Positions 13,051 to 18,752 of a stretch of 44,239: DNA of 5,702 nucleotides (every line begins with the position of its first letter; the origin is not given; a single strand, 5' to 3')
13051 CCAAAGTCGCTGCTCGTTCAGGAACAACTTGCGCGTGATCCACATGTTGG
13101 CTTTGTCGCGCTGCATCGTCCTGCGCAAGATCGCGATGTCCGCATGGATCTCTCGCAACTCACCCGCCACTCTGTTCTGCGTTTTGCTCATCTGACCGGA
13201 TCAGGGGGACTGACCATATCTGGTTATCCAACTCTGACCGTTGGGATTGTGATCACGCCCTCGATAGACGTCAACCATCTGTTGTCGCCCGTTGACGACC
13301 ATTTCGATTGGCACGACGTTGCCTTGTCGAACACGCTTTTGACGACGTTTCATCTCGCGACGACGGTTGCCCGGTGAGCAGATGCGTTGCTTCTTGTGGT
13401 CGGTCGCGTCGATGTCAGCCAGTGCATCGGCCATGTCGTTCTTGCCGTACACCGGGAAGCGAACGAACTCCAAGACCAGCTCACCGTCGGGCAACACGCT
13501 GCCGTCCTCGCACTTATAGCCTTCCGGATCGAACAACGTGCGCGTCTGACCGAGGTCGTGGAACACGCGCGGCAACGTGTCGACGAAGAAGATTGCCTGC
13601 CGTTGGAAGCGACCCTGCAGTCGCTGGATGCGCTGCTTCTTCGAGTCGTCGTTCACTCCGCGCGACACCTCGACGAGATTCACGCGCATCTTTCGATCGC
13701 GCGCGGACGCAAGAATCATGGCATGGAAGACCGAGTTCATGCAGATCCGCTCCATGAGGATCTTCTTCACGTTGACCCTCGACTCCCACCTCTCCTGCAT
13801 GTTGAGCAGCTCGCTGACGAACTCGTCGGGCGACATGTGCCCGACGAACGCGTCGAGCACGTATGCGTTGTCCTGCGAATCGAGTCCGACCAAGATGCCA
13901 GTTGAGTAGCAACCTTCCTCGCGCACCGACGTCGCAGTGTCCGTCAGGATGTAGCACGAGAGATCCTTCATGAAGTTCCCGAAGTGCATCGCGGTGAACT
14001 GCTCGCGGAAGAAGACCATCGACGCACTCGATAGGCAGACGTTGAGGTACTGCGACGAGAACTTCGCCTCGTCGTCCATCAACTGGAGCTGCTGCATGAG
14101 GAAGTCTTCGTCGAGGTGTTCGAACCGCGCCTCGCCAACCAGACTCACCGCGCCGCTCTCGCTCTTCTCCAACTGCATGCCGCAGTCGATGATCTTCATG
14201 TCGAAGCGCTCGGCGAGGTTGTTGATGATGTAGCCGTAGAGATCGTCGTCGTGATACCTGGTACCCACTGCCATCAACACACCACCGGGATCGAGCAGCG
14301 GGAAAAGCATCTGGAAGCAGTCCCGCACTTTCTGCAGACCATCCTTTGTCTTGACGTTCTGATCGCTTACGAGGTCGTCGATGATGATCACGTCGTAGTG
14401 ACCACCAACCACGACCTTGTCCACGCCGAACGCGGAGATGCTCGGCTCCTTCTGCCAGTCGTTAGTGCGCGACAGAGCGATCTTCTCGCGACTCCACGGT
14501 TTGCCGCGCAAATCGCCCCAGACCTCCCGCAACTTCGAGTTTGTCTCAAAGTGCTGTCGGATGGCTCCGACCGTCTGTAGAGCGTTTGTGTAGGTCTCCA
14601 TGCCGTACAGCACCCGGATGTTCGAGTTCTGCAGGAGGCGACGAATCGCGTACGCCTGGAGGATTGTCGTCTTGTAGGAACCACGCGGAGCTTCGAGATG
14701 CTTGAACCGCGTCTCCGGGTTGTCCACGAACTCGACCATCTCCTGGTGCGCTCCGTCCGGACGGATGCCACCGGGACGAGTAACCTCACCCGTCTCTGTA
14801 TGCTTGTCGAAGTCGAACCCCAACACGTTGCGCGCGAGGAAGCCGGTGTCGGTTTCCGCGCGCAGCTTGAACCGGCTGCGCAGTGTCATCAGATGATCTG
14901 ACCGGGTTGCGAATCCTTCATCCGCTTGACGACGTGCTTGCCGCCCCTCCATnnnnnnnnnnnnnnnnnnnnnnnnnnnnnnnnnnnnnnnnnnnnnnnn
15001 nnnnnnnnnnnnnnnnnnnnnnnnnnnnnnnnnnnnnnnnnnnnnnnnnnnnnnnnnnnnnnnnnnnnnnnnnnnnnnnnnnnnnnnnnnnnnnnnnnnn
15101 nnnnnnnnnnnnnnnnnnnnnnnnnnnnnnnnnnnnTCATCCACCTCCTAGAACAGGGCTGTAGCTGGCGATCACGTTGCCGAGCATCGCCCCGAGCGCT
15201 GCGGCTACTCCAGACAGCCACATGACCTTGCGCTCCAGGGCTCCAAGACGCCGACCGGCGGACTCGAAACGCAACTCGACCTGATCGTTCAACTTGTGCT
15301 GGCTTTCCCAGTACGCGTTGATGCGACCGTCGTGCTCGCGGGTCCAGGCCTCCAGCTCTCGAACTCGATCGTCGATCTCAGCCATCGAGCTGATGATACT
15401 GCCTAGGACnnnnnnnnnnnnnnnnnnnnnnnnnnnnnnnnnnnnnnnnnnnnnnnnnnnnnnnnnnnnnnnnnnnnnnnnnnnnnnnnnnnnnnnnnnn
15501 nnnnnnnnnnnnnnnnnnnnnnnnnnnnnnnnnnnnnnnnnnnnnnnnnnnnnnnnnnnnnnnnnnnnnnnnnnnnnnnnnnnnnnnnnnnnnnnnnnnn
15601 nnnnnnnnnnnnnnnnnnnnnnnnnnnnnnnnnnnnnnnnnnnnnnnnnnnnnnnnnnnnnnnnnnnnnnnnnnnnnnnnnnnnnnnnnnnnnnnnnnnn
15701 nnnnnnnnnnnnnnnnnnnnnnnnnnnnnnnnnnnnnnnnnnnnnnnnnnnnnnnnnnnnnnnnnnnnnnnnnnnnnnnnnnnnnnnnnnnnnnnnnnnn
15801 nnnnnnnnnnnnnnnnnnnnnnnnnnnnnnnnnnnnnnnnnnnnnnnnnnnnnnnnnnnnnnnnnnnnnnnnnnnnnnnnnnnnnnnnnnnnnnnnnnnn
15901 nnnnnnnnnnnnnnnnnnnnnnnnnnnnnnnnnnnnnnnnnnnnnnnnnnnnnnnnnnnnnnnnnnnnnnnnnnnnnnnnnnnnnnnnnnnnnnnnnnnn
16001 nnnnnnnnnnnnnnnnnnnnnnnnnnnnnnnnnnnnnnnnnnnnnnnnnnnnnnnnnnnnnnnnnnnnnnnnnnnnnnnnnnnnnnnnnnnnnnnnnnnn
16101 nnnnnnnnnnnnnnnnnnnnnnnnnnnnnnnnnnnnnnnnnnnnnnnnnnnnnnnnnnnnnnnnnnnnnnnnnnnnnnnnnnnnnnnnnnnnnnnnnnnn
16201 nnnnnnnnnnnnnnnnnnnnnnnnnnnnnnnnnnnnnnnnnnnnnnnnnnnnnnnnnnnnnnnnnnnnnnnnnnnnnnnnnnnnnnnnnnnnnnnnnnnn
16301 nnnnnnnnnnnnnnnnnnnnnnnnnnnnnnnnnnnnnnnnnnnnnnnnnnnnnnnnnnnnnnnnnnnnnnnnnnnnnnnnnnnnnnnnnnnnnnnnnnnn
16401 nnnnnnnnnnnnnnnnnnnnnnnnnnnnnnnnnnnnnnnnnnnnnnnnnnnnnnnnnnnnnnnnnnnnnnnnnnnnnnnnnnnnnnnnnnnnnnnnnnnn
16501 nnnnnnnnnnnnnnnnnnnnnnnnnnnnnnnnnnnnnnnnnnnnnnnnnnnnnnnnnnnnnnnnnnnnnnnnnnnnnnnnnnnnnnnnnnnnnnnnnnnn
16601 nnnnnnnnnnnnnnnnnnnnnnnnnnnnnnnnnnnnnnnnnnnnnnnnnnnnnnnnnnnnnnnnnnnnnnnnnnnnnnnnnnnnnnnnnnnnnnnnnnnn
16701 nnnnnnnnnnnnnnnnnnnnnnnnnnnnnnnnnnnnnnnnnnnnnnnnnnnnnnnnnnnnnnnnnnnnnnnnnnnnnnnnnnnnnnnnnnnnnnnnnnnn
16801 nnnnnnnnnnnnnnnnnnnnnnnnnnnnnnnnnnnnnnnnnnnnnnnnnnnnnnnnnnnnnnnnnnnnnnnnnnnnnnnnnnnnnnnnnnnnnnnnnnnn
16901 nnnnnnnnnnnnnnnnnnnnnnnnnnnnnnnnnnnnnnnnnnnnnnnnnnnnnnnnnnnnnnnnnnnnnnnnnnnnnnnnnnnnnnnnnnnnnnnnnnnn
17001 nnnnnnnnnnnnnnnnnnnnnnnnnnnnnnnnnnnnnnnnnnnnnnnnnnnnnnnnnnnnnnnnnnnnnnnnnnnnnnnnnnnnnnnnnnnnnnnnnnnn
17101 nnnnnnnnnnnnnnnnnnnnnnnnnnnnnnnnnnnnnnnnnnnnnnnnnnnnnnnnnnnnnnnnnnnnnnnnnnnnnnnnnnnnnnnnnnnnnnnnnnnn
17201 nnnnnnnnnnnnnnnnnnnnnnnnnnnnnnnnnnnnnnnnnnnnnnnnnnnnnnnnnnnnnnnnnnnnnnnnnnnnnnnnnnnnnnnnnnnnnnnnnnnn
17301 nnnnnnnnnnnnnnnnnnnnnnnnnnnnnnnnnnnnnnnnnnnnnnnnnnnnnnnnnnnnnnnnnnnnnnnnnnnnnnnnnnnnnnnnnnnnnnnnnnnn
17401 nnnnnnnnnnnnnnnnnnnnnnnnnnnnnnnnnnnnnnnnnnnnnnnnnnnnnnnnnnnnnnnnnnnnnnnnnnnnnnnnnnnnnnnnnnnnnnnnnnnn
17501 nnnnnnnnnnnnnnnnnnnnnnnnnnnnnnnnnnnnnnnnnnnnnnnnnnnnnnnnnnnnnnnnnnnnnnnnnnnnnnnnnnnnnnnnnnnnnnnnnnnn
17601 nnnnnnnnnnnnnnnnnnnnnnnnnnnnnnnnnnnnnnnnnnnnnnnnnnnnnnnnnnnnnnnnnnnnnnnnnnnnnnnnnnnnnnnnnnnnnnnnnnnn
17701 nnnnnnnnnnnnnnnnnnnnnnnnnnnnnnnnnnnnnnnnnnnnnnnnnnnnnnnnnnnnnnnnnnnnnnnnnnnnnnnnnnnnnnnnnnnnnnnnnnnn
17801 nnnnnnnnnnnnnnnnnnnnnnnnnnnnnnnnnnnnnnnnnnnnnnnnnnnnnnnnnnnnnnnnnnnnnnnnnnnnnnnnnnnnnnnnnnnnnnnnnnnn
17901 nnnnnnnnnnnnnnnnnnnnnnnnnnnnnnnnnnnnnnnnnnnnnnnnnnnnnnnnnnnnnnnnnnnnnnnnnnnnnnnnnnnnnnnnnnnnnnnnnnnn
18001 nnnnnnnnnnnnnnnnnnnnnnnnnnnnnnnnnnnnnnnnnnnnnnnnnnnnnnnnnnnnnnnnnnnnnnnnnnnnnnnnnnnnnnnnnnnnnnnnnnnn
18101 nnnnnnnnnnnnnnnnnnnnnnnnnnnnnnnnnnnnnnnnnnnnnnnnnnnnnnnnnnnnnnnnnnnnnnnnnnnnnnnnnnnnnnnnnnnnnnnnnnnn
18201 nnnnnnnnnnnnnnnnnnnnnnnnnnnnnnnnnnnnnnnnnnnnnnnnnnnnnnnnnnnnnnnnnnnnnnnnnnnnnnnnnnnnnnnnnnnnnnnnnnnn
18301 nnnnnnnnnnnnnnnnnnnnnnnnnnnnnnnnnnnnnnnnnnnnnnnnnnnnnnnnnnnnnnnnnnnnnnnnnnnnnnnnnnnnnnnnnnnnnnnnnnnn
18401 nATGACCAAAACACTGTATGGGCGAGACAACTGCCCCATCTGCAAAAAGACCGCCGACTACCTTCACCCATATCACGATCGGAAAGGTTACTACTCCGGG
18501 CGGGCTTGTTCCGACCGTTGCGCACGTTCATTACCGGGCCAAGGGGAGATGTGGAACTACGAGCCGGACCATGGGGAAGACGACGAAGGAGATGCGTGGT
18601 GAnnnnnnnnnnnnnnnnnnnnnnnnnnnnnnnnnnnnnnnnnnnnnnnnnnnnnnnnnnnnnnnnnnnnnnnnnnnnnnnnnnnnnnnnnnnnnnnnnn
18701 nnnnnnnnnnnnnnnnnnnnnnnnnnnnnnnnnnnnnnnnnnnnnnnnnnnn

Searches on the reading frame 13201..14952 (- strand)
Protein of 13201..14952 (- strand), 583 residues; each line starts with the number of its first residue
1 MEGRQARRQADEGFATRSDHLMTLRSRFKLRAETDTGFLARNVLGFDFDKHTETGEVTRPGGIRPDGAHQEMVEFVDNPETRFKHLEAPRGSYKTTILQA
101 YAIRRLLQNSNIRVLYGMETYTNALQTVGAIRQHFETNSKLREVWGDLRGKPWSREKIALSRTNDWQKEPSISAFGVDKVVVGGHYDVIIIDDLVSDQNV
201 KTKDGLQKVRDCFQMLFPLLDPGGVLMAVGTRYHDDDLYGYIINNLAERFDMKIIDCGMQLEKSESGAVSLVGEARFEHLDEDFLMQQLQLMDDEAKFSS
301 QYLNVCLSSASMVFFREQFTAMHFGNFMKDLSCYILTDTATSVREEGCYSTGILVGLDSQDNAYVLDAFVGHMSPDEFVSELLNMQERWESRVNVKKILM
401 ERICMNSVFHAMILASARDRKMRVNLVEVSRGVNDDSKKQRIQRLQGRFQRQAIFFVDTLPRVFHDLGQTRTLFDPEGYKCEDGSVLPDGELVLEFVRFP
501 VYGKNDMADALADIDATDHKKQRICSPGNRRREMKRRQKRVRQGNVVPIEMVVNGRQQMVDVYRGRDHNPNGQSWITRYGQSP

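Call 12: search_protein_families(library=pfam, max_evalue=0.01, proteins=[window:13201-14952:-])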
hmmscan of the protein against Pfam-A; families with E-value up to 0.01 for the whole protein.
window:13201-14952:- (583 aa): 0 families

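Call 14: search_protein_families(library=phrogs, max_evalue=0.001, proteins=[window:13201-14952:-])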
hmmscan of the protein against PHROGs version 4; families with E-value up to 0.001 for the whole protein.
window:13201-14952:- (583 aa): 4 families
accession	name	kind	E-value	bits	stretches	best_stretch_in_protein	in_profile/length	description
phrog_38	-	head and packaging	3.2e-54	185.8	1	65-532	290-718/760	terminase large subunit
phrog_4758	-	head and packaging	1.3e-06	28.9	1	85-248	61-223/243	terminase large subunit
phrog_17672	-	head and packaging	2.8e-06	27.5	1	81-239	65-224/395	terminase large subunit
phrog_20726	-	unknown function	9.4e-05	23.1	1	332-422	2-93/199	-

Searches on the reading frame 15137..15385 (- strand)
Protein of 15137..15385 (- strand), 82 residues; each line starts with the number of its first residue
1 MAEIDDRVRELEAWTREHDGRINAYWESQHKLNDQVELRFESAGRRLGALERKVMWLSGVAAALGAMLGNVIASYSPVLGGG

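Call 39: search_protein_families(library=pfam, max_evalue=0.1, proteins=[window:15137-15385:-])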
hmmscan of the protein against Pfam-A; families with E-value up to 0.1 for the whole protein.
window:15137-15385:- (82 aa): 2 families
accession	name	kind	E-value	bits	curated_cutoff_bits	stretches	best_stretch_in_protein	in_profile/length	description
PF23991.1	DUF7310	-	0.0025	18.7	40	0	34-73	26-65/83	Coiled-coil region of unknown function (DUF7310)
PF23831.1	DUF7201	-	0.044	13.9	27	1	5-71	51-117/142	Coiled-coil region of unknown function (DUF7201)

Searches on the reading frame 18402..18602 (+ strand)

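Call 29: search_protein_families(library=pfam, max_evalue=0.01, proteins=[window:18402-18602:+])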
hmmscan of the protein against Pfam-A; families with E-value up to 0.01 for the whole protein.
window:18402-18602:+ (66 aa): 1 family
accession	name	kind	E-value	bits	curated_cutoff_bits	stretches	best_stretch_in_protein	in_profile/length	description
PF05768.20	Glrx-like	-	0.0015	19.2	26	1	4-30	3-29/77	Glutaredoxin-like domain (DUF836)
